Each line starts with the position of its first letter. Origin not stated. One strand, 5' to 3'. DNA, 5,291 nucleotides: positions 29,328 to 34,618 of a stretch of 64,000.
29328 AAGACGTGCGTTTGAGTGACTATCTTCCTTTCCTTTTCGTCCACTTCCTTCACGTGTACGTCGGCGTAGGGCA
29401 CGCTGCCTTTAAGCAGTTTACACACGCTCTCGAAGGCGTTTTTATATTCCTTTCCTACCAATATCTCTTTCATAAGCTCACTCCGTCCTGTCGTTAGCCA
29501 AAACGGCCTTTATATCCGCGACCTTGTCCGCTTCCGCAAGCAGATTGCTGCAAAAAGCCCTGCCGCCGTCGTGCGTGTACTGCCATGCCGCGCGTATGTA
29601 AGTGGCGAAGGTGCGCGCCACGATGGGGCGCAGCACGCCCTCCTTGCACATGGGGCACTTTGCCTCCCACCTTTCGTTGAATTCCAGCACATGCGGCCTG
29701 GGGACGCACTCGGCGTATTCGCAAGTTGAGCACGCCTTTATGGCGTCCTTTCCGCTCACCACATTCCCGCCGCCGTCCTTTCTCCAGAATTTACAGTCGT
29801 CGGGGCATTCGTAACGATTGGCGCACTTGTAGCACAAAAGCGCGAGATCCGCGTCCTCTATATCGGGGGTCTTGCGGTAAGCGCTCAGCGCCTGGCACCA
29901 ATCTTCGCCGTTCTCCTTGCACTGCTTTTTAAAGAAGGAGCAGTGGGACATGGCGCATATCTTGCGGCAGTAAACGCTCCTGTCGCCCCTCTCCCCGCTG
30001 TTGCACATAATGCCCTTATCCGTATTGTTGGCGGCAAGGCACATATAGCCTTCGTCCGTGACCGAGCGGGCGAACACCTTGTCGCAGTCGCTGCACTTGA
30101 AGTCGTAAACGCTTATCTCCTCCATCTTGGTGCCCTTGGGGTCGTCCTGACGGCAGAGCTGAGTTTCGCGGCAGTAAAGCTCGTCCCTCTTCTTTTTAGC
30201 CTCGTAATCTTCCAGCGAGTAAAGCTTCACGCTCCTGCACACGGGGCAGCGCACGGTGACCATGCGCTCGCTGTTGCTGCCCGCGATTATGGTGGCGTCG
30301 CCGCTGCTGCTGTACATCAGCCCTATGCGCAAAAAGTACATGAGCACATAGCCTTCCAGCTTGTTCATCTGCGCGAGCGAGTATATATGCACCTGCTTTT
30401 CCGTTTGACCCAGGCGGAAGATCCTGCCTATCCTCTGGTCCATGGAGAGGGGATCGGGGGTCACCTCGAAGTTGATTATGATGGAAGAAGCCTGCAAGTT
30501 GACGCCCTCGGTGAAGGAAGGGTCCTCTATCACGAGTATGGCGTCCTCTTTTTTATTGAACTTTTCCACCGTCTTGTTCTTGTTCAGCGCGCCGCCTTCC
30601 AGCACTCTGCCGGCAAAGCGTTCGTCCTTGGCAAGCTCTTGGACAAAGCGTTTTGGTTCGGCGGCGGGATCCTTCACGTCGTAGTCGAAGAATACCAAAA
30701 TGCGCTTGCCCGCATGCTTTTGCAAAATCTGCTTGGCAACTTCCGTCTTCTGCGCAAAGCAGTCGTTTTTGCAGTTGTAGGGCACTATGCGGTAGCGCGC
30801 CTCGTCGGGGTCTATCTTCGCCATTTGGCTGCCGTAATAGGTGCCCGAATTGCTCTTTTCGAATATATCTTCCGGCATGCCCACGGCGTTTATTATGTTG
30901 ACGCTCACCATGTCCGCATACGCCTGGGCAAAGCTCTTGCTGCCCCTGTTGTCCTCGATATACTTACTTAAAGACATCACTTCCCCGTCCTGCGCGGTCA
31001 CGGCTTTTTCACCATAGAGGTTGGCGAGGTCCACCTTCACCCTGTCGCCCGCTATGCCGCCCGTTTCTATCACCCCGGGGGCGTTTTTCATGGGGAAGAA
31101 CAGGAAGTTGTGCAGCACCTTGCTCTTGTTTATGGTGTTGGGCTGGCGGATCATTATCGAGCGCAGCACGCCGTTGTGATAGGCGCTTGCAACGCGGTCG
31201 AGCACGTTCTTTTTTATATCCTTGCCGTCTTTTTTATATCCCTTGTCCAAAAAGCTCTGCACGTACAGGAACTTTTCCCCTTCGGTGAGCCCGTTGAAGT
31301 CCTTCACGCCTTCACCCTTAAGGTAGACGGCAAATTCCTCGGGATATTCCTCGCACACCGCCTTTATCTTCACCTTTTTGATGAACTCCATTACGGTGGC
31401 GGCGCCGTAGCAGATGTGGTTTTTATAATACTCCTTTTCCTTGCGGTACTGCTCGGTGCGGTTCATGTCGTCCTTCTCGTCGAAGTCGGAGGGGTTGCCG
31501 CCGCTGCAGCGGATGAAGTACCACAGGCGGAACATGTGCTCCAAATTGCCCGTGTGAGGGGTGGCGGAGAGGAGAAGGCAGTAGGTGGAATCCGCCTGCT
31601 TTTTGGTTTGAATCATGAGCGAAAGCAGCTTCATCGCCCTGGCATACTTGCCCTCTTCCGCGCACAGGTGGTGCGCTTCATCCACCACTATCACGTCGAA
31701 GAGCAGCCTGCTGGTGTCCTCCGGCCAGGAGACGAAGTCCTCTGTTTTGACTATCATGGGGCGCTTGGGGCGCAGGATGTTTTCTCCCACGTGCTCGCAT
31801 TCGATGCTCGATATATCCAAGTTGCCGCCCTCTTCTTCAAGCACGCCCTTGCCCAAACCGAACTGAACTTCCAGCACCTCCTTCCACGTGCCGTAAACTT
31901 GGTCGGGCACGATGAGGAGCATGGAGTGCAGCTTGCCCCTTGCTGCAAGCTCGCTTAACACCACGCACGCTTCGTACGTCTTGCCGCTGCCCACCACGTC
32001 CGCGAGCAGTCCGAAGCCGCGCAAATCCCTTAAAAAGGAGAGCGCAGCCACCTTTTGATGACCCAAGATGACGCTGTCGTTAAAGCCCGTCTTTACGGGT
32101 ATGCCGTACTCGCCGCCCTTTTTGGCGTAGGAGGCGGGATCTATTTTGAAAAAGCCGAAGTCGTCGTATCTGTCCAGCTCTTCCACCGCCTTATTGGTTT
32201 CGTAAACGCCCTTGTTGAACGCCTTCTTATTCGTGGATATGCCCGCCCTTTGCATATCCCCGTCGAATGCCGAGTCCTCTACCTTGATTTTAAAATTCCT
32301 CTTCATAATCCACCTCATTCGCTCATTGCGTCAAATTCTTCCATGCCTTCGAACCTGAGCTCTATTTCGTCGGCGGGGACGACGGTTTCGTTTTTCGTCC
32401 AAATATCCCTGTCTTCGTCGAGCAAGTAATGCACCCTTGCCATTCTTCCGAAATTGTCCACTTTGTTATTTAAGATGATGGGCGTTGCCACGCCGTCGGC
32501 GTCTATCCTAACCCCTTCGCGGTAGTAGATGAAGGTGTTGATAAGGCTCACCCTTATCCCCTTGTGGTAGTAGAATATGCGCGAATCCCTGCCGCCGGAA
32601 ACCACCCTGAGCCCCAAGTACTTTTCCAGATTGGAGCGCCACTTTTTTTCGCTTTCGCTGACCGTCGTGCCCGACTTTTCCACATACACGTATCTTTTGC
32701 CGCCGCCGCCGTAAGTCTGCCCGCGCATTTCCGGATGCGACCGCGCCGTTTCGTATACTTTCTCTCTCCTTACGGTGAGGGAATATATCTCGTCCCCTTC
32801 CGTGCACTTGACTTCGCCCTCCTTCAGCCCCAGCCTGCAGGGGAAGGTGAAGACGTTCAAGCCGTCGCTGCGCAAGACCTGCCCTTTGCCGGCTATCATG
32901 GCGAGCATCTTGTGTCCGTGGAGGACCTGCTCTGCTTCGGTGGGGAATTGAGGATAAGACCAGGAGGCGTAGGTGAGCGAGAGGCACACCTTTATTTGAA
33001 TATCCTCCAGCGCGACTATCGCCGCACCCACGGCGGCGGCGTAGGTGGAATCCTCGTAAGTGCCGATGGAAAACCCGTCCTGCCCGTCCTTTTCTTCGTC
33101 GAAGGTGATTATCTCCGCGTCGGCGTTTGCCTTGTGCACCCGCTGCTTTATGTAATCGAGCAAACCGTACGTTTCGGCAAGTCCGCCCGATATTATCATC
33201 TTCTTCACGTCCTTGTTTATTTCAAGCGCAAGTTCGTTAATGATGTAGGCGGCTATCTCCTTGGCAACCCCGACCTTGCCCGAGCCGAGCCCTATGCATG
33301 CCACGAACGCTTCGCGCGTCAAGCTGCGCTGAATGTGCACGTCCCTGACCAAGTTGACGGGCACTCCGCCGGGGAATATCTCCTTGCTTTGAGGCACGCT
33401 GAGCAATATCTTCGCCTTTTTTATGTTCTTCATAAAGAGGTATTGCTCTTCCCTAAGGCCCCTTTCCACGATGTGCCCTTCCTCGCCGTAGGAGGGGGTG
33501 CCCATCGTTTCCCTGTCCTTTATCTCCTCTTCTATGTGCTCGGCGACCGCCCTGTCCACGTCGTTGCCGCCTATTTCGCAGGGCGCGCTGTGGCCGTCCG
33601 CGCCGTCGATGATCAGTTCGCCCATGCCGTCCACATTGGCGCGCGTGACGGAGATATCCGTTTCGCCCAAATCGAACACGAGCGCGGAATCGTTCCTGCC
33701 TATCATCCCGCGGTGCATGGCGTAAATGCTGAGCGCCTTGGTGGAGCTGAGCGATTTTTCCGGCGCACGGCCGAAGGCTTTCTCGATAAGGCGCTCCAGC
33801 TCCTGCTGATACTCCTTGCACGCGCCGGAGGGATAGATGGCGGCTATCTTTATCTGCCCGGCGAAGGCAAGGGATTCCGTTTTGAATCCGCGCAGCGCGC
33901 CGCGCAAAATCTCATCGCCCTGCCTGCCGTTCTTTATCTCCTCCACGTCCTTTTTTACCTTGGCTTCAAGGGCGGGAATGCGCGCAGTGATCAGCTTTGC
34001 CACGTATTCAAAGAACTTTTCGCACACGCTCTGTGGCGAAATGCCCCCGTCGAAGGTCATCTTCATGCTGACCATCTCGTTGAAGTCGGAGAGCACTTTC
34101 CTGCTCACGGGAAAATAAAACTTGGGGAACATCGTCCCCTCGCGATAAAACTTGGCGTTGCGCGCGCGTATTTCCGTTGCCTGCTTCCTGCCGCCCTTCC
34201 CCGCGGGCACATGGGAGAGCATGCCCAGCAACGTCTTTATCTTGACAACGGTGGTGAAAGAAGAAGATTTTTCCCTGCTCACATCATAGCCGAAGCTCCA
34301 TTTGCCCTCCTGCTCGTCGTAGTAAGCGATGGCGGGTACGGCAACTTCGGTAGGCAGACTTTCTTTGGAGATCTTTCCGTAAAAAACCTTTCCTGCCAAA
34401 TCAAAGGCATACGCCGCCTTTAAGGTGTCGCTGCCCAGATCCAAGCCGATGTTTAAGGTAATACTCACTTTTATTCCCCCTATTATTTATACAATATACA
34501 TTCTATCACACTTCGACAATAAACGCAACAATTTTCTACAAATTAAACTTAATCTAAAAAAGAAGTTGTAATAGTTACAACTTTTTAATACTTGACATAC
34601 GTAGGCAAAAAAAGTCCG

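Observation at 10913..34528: Eleven-gene, translationally coupled operon with a gene combination I cannot match to a described system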

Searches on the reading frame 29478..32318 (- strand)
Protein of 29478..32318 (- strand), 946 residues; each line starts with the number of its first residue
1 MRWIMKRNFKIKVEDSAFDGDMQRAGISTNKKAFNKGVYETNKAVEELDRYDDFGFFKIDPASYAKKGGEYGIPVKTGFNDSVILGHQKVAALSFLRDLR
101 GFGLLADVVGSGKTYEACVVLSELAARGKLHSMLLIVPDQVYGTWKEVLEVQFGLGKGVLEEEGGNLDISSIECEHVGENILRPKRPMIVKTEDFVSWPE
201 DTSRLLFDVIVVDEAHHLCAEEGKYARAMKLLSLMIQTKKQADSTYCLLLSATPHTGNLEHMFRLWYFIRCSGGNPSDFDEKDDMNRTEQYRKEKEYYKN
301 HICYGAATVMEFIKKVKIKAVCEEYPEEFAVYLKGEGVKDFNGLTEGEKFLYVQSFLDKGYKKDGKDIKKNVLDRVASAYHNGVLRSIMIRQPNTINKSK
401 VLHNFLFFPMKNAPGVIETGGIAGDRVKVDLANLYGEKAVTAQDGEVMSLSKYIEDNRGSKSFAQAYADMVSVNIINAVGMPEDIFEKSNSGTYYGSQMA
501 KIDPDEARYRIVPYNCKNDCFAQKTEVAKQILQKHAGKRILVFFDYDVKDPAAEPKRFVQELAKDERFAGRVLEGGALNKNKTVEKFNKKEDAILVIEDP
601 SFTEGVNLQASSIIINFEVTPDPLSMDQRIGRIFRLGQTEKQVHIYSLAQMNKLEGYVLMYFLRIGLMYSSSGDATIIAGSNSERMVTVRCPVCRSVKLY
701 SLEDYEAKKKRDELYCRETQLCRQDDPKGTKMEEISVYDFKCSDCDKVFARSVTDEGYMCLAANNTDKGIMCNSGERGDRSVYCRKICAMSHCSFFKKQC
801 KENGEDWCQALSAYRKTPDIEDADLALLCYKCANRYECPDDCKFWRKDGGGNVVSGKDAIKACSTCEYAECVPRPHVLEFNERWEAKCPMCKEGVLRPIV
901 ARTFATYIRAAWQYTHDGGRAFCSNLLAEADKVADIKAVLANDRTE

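Call 3: search_protein_families(library=pfam, proteins=[window:29478-32318:-], max_evalue=0.01)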
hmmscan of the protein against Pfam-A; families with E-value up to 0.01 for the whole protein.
window:29478-32318:- (946 aa): 5 families
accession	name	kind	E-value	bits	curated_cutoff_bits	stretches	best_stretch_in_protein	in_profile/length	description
PF00271.37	Helicase_C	-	2.5e-09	37.8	23.5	1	524-637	2-110/110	Helicase conserved C-terminal domain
PF04851.21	ResIII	-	1.1e-07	32.4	22.5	1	100-255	23-163/164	Type III restriction enzyme, res subunit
PF00176.29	SNF2-rel_dom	-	1.6e-07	31.2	24.9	1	103-288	20-198/290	SNF2-related domain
PF00270.35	DEAD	-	0.00053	20.2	26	1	109-259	23-164/167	DEAD/DEAH box helicase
PF20120.5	DUF6510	-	0.0067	16.7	26.4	0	859-898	25-64/86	Family of unknown function (DUF6510)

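Call 5: search_protein_families(library=padloc, proteins=[window:29478-32318:-], max_evalue=0.01)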
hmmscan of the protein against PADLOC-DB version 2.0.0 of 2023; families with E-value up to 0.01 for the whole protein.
window:29478-32318:- (946 aa): 39 families (the best 25 are shown)
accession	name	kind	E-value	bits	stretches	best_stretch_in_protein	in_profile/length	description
PDLC02623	DrmD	-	2.3e-27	93.2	2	520-681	512-669/1040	DrmD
PDLC02500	BrxHI|BrxHII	-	8.8e-27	92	3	564-645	501-581/933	BrxHI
PDLC02621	DrmD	-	2.5e-26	90.2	3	533-651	517-638/1040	DrmD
PDLC02504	BrxHI|BrxHII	-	3.9e-24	82.7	2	92-264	117-285/971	BrxHII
PDLC00659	HmaA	-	3.2e-23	79.6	2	104-266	126-281/1176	SNF2 helicase / DEAD-box helicase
PDLC02840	DpdE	-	4.6e-22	76.2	2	104-265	180-313/1091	DpdE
PDLC02619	DrmD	-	5.5e-22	75.7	2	99-269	48-208/872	DrmD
PDLC02843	DpdE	-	1.7e-21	73.9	2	85-326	160-362/1091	DpdE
PDLC02620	DrmD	-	1.8e-19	67.2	2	103-265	120-278/1060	DrmD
PDLC02634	DrmD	-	3.5e-15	52.9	2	84-270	92-272/900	DrmD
PDLC02572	DrmA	-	5.8e-15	52.3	2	594-647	579-632/1043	DrmA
PDLC02632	DrmD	-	1.1e-14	51.9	2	104-157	144-197/662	DrmD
PDLC02853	DpdE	-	3.5e-14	49.7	2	88-264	102-277/985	DpdE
PDLC02633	DrmD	-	5.6e-13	45.8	2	100-258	142-307/839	DrmD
PDLC02844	DpdE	-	9.9e-11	38.2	2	87-265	157-316/1074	DpdE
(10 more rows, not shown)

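Call 7: search_protein_families(library=ncbifam, proteins=[window:29478-32318:-], max_evalue=0.01)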
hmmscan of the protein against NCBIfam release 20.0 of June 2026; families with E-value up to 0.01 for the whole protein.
window:29478-32318:- (946 aa): 12 families
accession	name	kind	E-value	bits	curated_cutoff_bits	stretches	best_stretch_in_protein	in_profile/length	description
NF038317.1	DISARM_DrmD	equivalog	8.2e-31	107.2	610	2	104-265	128-296/1021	DISARM system SNF2-like helicase DrmD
NF041062.1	DpdE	equivalog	1.5e-27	96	500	2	86-265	156-308/1048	protein DpdE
NF038318.1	DISARM_DrmD_b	equivalog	1.8e-21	76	950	2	101-269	48-205/868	DISARM system SNF2-like helicase DrmD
NF003426.0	PRK04914.1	equivalog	4.2e-21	74.9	576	2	86-265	156-328/959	RNA polymerase-associated protein RapA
NF042964.1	phospholipD_antiphage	equivalog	1.6e-17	63.1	1100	2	585-656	739-809/895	phospholipase D-like domain-containing anti-phage protein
NF008744.0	PRK11776.1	equivalog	2.6e-05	23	524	1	522-655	227-355/460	ATP-dependent RNA helicase DbpA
NF010337.0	PRK13766.1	equivalog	0.00044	18.5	610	1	521-638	350-470/781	Hef nuclease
NF002340.1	PRK01297.1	equivalog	0.0017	17.2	564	1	523-640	235-347/372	ATP-dependent RNA helicase RhlB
NF008394.0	PRK11192.1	equivalog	0.0039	16.1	507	1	507-639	217-344/441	ATP-dependent RNA helicase SrmB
NF053631.1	RNA_helic_CshA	equivalog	0.0043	16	646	1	580-654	276-349/434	degradosome RNA helicase CshA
NF053675.1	pilus_reg_Snf2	equivalog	0.0043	15.2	1100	0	580-651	916-986/1029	pilus expression-regulating Snf2 family helicase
NF041790.1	anti-phage_ZorD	equivalog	0.0088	14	1500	0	582-646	969-1033/1035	type I Zorya anti-phage system protein ZorD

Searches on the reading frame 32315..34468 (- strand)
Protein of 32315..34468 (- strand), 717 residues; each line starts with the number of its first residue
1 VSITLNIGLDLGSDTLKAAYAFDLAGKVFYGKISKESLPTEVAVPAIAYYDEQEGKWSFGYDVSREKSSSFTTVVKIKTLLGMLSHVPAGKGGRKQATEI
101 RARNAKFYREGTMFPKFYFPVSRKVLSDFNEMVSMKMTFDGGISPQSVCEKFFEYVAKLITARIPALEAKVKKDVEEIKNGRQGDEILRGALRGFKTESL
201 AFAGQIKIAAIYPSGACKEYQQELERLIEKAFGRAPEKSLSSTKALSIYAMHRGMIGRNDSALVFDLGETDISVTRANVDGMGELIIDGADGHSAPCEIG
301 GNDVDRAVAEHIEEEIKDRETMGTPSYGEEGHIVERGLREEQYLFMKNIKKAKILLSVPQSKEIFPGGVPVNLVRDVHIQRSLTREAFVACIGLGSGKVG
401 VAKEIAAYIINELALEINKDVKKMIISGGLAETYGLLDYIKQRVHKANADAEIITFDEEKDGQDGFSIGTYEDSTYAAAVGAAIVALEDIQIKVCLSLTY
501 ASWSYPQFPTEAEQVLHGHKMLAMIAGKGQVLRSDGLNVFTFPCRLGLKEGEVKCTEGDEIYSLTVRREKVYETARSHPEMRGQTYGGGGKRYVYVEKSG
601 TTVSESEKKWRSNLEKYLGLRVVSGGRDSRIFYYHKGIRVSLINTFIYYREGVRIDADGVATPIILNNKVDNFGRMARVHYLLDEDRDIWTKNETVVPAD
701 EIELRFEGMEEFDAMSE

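Call 3: search_protein_families(library=pfam, proteins=[window:32315-34468:-], max_evalue=0.01)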
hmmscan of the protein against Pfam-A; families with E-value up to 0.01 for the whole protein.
window:32315-34468:- (717 aa): 1 family
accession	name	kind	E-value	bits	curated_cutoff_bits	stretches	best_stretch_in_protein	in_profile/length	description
PF00012.26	HSP70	-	0.0014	17.4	20.6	1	258-429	184-335/599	Hsp70 protein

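Call 5: search_protein_families(library=padloc, proteins=[window:32315-34468:-], max_evalue=0.01)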
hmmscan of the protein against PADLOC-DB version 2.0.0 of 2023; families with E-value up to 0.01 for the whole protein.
window:32315-34468:- (717 aa): 0 families

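Call 7: search_protein_families(library=ncbifam, proteins=[window:32315-34468:-], max_evalue=0.01)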
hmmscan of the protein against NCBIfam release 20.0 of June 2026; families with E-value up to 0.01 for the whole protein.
window:32315-34468:- (717 aa): 2 families
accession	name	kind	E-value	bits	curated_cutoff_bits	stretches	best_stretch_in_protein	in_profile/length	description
TIGR02350.1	prok_dnaK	equivalog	0.0012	17.3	822.55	1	257-444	180-348/596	molecular chaperone DnaK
NF001413.0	PRK00290.1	equivalog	0.0035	15.7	648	1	254-446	178-351/625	molecular chaperone DnaK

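Call 72: search_solved_structures(query=window:32315-34468:-, max_evalue=1, show_alignments=1)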
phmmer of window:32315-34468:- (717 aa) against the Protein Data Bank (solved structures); distinct sequences matched with E-value up to 1: 0.

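Call 76: search_solved_structures(query=A9, max_evalue=1, show_alignments=1)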
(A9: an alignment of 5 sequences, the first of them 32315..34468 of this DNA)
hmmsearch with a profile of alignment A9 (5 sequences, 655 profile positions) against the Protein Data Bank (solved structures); distinct sequences matched with E-value up to 1: 28.
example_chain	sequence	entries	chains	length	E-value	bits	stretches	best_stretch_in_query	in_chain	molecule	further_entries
2v7y_A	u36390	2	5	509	0.059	14.7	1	223-284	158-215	CHAPERONE PROTEIN DNAK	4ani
1qqn_A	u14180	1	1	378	0.086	14.2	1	220-281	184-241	D206S MUTANT OF BOVINE 70 KILODALTON HEAT SHOCK PROTEIN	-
1ngc_A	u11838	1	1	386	0.094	14.1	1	221-284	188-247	HEAT-SHOCK COGNATE 70 kD PROTEIN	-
8w1m_A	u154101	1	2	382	0.16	13.3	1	223-284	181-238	Chaperone protein DnaK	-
1qqo_A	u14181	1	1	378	0.19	13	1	205-284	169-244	HYDROLASE (ACTING ON ACID ANHYDRIDES)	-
4fsv_A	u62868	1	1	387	0.21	12.9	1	218-285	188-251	Heat shock-related 70 kDa protein 2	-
5fpd_A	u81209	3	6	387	0.21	12.9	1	218-285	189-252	HEAT SHOCK-RELATED 70KDA PROTEIN 2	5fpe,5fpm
3i33_A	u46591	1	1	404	0.23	12.8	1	218-285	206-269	Heat shock-related 70 kDa protein 2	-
9dvi_B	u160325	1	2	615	0.29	12.5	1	223-284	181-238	Chaperone protein DnaK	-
1xqs_C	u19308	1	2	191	0.34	12.2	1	224-284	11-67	Heat shock 70 kDa protein 1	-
2lro_A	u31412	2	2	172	0.37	12.1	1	519-585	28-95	Endoglucanase H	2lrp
1v0a_A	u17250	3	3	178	0.4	12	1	519-585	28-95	ENDOGLUCANASE H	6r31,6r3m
2e8a_A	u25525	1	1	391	0.59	11.4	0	223-284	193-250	Heat shock 70kDa protein 1A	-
5bpm_A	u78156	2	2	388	0.59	11.4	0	223-284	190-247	Heat shock 70 kDa protein 1A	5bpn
3a8y_A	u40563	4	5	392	0.59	11.4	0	223-284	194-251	Heat shock 70 kDa protein 1 | Heat shock 70 kDa protein 1A/1B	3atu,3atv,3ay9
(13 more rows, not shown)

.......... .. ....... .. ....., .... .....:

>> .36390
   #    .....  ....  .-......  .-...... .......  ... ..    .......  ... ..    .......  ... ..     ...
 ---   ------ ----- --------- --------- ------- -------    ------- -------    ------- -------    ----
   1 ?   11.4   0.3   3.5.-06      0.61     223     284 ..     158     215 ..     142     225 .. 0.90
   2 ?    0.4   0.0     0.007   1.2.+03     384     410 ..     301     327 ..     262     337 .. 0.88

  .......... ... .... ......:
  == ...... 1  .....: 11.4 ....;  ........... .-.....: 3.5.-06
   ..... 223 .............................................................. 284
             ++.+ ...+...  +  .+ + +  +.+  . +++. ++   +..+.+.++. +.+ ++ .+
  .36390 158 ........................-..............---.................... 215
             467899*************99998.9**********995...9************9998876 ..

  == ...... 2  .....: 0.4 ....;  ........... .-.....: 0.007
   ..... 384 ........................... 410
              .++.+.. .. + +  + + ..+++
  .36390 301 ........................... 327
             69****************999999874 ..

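Call 89: search_protein_families(library=phrogs, proteins=[window:32315-34468:-], max_evalue=0.01)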
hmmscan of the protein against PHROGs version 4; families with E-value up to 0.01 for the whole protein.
window:32315-34468:- (717 aa): 0 families
